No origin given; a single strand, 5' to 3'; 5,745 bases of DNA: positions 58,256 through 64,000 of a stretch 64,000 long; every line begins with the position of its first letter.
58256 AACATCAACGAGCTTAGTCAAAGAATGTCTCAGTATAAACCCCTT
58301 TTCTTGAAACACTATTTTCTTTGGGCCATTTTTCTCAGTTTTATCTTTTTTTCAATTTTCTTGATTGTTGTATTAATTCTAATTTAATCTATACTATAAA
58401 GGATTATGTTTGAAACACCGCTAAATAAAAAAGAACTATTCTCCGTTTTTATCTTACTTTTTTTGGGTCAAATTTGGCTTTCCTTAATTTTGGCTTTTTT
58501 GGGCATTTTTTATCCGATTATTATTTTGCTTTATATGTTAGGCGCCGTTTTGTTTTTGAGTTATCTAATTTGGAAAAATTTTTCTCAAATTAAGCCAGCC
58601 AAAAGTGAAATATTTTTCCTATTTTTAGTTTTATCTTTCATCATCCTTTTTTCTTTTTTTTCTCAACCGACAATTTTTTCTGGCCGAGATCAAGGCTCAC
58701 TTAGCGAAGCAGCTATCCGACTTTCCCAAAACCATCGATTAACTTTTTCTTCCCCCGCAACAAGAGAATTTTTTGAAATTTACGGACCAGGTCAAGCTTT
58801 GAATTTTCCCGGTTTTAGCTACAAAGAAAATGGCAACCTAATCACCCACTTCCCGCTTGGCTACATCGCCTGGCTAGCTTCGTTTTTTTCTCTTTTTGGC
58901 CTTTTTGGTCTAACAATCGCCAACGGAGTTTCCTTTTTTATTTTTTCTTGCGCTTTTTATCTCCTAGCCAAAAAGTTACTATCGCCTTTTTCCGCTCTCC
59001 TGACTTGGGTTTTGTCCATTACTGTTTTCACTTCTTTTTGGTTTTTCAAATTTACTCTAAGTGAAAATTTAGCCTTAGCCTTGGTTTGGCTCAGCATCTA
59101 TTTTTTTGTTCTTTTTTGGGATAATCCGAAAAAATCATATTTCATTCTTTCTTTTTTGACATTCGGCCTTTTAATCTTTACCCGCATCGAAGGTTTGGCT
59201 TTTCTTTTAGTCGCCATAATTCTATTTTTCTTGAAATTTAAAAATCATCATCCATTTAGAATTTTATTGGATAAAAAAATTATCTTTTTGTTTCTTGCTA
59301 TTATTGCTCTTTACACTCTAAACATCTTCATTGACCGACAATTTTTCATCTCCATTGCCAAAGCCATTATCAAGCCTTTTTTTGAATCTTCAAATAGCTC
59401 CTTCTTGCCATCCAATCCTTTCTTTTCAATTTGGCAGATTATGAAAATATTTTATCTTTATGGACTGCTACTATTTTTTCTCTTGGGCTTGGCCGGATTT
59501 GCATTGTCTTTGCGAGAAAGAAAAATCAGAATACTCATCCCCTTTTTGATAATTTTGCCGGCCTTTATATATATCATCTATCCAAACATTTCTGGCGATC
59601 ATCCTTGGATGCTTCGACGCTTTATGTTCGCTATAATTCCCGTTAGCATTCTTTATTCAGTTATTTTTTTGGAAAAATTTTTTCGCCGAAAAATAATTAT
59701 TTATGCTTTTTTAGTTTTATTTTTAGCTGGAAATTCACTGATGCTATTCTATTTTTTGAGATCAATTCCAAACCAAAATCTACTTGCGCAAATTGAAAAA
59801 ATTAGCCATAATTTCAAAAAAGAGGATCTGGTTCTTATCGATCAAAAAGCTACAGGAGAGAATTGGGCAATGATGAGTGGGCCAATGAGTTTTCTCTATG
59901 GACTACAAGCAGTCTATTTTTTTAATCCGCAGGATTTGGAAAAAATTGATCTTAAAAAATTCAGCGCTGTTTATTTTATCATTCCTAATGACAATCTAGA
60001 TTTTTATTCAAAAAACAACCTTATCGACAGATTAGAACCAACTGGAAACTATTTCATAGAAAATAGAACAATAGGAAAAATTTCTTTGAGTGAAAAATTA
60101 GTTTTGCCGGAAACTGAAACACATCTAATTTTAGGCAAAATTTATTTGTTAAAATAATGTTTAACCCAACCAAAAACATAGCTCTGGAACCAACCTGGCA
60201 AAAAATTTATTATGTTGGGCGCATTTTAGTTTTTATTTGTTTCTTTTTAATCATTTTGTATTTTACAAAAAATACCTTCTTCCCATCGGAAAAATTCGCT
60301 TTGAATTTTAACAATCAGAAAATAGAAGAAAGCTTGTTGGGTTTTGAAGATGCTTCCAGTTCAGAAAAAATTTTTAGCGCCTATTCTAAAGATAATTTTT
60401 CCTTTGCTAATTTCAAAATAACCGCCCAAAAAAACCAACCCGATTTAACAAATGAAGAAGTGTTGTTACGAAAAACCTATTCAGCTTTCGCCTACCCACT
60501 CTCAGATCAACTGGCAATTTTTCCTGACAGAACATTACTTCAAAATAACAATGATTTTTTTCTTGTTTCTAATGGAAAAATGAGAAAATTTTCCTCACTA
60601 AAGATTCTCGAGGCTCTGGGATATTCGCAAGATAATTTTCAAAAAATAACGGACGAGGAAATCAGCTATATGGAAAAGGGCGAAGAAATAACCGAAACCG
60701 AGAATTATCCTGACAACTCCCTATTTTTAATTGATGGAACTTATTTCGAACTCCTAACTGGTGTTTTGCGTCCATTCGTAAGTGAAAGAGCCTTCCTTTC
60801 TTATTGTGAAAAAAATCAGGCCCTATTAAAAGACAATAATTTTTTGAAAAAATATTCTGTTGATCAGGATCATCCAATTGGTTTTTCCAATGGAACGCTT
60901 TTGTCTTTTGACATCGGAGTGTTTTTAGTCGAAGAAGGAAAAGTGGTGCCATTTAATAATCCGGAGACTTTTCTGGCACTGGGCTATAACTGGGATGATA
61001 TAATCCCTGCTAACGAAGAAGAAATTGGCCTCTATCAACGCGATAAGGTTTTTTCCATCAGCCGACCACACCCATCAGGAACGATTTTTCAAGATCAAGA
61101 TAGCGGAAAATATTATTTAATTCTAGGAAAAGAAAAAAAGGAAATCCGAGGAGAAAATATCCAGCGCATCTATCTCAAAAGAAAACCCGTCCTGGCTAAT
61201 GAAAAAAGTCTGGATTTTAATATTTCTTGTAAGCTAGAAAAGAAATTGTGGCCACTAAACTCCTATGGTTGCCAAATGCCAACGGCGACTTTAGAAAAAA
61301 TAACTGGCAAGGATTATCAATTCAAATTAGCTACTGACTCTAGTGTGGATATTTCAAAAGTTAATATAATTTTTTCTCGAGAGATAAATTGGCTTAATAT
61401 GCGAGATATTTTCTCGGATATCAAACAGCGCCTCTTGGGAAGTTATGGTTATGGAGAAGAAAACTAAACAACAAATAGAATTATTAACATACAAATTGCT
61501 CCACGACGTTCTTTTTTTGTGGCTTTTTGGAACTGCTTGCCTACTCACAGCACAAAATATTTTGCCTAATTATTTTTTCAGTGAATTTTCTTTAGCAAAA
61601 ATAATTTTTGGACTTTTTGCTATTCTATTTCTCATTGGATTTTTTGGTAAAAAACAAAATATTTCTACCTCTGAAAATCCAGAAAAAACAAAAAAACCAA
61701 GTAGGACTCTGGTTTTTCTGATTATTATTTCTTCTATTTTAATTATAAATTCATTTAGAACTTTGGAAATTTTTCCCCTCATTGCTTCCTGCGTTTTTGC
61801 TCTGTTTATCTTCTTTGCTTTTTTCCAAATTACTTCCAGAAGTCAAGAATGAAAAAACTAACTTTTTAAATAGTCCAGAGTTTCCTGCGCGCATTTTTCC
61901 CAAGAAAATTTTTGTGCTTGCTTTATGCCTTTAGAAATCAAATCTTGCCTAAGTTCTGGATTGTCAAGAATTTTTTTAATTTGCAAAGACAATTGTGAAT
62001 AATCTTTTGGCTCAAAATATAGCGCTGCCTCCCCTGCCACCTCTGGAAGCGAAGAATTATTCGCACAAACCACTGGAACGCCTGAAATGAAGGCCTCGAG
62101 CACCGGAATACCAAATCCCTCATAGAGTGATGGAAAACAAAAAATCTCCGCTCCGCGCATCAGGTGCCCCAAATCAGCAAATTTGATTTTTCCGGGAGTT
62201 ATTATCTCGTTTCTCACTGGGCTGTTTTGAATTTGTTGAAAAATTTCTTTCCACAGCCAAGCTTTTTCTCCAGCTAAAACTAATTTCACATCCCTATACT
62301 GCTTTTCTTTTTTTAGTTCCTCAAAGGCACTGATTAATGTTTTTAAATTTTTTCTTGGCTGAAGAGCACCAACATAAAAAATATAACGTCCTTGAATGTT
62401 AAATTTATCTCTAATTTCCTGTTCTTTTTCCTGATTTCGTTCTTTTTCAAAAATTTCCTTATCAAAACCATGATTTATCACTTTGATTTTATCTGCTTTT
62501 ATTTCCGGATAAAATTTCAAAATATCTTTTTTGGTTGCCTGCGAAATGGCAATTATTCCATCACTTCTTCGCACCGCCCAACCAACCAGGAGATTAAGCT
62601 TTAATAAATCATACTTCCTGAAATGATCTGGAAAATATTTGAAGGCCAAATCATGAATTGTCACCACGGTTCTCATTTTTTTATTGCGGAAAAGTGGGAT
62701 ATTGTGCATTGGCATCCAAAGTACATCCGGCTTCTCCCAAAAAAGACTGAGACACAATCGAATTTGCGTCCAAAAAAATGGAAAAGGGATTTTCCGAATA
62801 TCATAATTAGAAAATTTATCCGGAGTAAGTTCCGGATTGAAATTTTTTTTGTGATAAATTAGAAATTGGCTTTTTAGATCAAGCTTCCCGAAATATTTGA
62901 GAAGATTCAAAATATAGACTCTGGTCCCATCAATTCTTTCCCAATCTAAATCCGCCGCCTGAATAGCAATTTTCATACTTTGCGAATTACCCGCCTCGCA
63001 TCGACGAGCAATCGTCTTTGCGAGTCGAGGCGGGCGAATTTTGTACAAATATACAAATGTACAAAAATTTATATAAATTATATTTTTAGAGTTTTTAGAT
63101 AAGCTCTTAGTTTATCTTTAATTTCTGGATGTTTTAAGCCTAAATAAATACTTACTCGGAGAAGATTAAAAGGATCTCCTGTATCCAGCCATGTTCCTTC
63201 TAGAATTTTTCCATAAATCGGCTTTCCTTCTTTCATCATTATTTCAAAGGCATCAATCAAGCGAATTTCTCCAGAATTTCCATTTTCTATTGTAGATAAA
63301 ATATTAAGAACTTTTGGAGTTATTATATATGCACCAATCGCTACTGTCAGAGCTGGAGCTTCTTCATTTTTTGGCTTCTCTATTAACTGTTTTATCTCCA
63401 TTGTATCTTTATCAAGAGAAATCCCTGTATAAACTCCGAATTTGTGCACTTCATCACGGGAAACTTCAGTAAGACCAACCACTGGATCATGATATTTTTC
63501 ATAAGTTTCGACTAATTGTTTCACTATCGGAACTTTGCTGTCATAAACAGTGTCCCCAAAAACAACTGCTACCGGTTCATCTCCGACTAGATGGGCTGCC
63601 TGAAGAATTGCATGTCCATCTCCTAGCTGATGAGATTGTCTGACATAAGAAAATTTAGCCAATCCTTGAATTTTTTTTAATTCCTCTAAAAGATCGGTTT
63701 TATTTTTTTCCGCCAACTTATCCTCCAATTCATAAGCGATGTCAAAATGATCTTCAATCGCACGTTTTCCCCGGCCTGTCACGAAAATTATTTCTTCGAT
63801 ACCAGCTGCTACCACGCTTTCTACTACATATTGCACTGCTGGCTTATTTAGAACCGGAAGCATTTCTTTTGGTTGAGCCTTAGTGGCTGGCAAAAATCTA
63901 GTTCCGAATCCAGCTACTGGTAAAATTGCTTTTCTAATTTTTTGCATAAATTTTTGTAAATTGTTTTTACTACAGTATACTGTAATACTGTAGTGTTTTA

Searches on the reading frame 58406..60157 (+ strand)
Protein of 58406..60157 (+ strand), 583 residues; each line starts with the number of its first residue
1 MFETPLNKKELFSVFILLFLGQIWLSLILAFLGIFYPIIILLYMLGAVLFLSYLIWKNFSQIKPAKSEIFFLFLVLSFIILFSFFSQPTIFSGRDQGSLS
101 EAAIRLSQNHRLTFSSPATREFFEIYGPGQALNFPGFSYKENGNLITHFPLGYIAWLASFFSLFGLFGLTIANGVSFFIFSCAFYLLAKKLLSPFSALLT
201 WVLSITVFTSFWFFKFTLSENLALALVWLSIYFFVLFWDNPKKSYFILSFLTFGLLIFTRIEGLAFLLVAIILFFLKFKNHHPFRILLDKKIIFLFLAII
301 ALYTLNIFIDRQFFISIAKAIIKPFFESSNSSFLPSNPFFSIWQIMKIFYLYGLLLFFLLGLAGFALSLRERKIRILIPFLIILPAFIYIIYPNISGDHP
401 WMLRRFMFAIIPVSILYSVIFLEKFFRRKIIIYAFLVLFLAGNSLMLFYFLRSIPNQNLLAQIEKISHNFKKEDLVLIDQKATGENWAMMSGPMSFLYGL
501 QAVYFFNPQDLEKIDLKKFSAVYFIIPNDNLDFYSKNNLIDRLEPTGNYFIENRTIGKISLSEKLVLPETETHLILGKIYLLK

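Call 86: search_protein_families(library=pfam, proteins=[window:58406-60157:+], max_evalue=0.0001)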
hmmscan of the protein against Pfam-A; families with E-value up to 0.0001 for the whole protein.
window:58406-60157:+ (583 aa): 1 family
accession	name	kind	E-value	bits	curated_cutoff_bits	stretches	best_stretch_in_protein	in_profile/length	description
PF13231.12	PMT_2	-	6.1e-05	23.7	26.1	1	155-302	7-151/160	Dolichyl-phosphate-mannose-protein mannosyltransferase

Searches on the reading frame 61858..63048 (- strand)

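Call 86: search_protein_families(library=pfam, proteins=[window:61858-63048:-], max_evalue=0.0001)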
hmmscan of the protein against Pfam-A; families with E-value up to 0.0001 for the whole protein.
window:61858-63048:- (396 aa): 5 families
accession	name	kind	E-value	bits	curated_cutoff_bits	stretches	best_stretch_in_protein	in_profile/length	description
PF00534.26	Glycos_transf_1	-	3.8e-35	121.4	26.4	1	210-376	3-171/172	Glycosyl transferases group 1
PF13692.12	Glyco_trans_1_4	-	2.8e-26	92.9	27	1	221-363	2-142/142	Glycosyl transferases group 1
PF13439.12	Glyco_transf_4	-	6.1e-14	52.8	28.5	1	40-198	2-169/170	Glycosyltransferase Family 4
PF20706.3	GT4-conflict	-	1.2e-10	41.4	26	1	213-337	193-319/385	Family 4 Glycosyltransferase in conflict systems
PF13524.12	Glyco_trans_1_2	-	7.1e-06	26.5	25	1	242-391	6-143/144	Glycosyl transferase-like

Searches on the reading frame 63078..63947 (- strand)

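Call 86: search_protein_families(library=pfam, proteins=[window:63078-63947:-], max_evalue=0.0001)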
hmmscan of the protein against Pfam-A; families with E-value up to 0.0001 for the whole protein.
window:63078-63947:- (289 aa): 2 families
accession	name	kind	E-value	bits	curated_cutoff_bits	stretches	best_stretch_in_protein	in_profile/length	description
PF00483.29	NTP_transferase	-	3.6e-31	109.1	21.2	1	7-265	2-238/245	Nucleotidyl transferase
PF12804.13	NTP_transf_3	-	4.1e-06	27.5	27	1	11-160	5-122/160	MobA-like NTP transferase domain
